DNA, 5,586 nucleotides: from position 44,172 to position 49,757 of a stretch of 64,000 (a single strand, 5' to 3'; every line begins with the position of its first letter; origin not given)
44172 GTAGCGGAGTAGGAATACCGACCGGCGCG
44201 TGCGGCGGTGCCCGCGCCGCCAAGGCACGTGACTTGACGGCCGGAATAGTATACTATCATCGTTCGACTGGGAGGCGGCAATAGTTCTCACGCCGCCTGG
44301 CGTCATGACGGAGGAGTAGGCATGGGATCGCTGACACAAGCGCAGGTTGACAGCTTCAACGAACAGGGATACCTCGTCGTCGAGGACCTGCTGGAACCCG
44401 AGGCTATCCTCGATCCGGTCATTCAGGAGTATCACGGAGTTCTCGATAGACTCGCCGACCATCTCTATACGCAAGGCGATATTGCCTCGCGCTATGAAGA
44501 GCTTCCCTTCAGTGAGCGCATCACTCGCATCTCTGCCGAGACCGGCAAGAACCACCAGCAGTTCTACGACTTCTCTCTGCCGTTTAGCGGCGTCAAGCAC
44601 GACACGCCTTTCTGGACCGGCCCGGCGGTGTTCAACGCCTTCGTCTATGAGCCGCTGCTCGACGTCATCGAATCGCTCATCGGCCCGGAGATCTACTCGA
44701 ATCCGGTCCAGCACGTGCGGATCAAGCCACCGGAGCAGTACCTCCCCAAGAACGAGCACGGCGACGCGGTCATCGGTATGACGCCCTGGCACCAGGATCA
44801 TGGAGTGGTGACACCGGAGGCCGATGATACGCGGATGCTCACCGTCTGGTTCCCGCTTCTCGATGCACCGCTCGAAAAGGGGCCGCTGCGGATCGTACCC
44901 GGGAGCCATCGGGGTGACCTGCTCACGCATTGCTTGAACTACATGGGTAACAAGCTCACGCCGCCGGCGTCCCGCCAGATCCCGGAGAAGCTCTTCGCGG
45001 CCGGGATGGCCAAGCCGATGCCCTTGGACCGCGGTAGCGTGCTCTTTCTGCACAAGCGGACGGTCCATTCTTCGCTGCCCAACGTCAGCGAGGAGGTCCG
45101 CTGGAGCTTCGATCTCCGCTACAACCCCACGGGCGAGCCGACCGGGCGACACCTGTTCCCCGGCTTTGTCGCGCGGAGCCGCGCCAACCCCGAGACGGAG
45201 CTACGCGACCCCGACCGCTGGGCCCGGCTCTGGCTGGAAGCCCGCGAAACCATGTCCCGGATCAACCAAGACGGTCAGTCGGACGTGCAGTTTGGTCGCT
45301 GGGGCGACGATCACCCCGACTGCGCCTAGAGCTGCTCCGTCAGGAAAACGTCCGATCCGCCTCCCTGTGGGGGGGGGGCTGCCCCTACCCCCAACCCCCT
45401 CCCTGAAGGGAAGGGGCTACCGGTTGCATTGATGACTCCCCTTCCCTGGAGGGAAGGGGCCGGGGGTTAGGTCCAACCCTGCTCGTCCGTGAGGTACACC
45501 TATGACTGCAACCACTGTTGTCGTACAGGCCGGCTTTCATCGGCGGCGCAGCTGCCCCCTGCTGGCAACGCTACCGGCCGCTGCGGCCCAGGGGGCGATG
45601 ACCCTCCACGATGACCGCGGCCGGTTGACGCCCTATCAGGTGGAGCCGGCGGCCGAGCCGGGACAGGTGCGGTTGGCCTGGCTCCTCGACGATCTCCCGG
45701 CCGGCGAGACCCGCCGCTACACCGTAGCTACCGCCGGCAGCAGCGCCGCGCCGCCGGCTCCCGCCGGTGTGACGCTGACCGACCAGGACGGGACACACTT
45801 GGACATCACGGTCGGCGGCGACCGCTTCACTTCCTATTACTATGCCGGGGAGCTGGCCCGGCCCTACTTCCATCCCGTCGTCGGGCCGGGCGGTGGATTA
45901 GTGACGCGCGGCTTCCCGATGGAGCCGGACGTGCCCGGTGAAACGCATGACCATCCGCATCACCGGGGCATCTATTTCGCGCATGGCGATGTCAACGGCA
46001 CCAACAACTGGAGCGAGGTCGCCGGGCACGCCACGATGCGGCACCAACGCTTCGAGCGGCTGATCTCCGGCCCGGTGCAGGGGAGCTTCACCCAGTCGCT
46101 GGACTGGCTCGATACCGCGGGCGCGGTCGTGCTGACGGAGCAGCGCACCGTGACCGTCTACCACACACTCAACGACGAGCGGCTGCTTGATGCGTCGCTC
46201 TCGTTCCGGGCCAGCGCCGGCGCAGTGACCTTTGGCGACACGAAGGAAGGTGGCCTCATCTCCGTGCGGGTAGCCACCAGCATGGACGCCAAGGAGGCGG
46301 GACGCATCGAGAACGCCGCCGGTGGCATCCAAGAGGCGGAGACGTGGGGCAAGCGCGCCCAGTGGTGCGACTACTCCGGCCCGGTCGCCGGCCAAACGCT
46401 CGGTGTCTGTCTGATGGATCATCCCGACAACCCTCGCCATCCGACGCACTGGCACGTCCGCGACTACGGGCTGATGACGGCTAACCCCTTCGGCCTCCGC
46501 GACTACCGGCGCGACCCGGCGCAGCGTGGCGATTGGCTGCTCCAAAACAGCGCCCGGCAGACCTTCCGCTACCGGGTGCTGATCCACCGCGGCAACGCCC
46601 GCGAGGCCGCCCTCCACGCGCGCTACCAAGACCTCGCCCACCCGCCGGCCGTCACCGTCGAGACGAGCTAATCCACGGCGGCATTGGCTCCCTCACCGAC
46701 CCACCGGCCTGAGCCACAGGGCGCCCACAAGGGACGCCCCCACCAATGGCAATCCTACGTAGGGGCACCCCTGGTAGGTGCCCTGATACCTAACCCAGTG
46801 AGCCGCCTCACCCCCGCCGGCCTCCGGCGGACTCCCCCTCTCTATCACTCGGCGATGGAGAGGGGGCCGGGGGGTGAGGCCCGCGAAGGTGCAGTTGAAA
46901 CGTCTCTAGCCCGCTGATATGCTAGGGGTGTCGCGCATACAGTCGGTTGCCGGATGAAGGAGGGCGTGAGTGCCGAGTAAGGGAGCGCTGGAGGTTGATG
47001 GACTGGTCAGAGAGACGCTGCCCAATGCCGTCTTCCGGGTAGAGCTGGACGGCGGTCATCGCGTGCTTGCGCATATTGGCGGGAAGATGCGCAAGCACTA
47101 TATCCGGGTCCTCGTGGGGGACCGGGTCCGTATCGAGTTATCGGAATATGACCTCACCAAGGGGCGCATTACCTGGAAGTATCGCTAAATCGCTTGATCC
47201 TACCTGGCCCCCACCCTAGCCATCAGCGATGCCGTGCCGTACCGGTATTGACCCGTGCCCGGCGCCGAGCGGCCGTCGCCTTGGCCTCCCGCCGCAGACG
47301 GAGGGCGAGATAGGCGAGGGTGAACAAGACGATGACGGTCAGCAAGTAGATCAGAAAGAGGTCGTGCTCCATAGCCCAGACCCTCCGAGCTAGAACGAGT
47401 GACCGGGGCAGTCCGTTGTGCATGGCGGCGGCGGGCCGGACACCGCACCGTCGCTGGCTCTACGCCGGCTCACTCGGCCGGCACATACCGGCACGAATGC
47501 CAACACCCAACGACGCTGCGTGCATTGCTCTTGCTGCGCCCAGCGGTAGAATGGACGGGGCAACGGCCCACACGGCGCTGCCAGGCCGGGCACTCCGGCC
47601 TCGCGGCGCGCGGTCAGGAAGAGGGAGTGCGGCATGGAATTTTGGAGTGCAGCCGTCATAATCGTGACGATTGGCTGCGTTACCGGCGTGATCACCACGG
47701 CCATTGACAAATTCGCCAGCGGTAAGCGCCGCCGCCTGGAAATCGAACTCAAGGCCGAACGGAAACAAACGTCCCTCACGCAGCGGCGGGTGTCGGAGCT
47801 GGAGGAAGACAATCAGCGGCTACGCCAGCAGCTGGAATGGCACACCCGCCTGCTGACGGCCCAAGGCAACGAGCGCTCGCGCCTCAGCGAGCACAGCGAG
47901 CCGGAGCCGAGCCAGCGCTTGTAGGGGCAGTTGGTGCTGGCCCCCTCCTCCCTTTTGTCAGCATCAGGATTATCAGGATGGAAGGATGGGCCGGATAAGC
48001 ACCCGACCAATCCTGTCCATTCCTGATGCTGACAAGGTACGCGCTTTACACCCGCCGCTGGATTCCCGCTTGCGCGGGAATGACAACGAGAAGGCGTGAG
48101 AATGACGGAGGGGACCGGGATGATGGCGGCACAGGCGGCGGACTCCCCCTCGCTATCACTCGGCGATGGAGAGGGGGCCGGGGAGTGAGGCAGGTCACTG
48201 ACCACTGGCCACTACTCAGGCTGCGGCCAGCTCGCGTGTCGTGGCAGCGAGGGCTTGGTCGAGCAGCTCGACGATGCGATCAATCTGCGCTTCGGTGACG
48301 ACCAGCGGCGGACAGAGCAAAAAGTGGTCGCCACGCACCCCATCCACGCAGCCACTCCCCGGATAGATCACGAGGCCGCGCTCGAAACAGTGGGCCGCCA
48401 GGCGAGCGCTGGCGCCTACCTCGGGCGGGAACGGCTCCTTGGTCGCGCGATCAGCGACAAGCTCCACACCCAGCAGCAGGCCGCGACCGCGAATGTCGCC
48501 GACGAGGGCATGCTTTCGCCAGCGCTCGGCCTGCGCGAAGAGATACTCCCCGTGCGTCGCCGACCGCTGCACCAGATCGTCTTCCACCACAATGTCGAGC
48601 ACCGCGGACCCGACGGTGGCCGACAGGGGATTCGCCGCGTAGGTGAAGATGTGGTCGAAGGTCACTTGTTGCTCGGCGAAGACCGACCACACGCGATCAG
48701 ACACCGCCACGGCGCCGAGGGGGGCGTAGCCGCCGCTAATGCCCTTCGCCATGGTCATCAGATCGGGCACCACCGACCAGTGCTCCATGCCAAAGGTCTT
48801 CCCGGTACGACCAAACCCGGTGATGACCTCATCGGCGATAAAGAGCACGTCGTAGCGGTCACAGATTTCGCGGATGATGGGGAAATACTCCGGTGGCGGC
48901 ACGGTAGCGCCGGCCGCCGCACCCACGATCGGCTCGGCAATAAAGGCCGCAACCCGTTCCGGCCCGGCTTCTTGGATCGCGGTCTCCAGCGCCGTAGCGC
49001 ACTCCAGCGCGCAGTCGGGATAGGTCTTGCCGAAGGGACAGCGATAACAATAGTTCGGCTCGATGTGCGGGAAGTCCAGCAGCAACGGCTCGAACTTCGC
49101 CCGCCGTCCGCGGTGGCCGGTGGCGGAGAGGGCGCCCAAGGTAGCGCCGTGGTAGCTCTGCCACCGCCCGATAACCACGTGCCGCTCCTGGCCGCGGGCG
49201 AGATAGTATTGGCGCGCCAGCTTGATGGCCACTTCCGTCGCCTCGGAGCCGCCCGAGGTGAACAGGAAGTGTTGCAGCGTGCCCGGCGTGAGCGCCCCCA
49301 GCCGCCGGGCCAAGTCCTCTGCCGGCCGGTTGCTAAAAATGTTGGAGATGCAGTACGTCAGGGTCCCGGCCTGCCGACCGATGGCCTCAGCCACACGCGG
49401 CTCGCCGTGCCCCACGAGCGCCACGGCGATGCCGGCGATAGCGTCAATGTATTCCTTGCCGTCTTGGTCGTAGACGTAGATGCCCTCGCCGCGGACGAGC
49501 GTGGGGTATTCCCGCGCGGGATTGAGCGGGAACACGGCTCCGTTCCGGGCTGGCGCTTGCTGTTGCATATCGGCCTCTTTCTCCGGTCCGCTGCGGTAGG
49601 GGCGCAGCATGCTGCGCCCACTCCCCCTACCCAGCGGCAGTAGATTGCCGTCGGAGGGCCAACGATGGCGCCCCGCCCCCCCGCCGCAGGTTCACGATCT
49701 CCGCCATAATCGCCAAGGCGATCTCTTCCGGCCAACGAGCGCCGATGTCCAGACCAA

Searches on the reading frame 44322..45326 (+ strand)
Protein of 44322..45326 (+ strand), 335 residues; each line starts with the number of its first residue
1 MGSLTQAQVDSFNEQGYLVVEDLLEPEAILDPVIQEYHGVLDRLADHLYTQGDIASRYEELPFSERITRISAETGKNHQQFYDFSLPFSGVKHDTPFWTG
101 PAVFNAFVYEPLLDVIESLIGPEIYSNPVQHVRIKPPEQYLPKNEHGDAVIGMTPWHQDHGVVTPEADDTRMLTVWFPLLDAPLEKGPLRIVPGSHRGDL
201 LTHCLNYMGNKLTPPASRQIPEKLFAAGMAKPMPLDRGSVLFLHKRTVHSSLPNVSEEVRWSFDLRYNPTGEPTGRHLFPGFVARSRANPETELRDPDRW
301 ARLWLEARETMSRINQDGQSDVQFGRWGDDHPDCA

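Call 43: search_protein_families(library=pfam, proteins=[window:44322-45326:+], max_evalue=0.001)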
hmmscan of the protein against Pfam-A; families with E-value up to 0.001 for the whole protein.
window:44322-45326:+ (335 aa): 1 family
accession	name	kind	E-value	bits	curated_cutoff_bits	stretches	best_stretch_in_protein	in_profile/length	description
PF05721.19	PhyH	-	8e-23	82.3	22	1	12-260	1-211/213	Phytanoyl-CoA dioxygenase (PhyH)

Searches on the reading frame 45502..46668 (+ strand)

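Call 43: search_protein_families(library=pfam, proteins=[window:45502-46668:+], max_evalue=0.001)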
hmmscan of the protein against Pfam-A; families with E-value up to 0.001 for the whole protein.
window:45502-46668:+ (389 aa): 1 family
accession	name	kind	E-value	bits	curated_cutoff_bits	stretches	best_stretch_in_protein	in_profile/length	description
PF14100.11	DUF6807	-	1.9e-77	261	27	1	100-374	2-268/270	Family of unknown function (DUF6807)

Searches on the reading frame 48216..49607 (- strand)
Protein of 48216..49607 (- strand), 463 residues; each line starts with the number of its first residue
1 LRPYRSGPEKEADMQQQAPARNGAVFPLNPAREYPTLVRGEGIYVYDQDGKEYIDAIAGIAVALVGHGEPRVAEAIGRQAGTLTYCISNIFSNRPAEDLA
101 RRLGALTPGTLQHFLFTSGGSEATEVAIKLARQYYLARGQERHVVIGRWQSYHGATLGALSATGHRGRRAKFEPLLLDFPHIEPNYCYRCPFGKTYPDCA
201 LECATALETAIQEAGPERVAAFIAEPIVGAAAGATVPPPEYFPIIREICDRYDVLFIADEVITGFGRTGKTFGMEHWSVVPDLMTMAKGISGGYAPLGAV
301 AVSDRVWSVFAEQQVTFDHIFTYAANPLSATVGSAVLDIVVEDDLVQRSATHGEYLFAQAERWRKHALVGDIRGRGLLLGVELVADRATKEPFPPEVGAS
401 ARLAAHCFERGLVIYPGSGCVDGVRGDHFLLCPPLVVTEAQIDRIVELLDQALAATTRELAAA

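Call 43: search_protein_families(library=pfam, proteins=[window:48216-49607:-], max_evalue=0.001)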
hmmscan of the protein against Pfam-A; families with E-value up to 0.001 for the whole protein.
window:48216-49607:- (463 aa): 1 family
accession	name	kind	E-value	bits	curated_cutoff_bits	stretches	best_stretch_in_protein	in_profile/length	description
PF00202.27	Aminotran_3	-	1.6e-97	327.2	30.5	1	37-453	13-403/403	Aminotransferase class-III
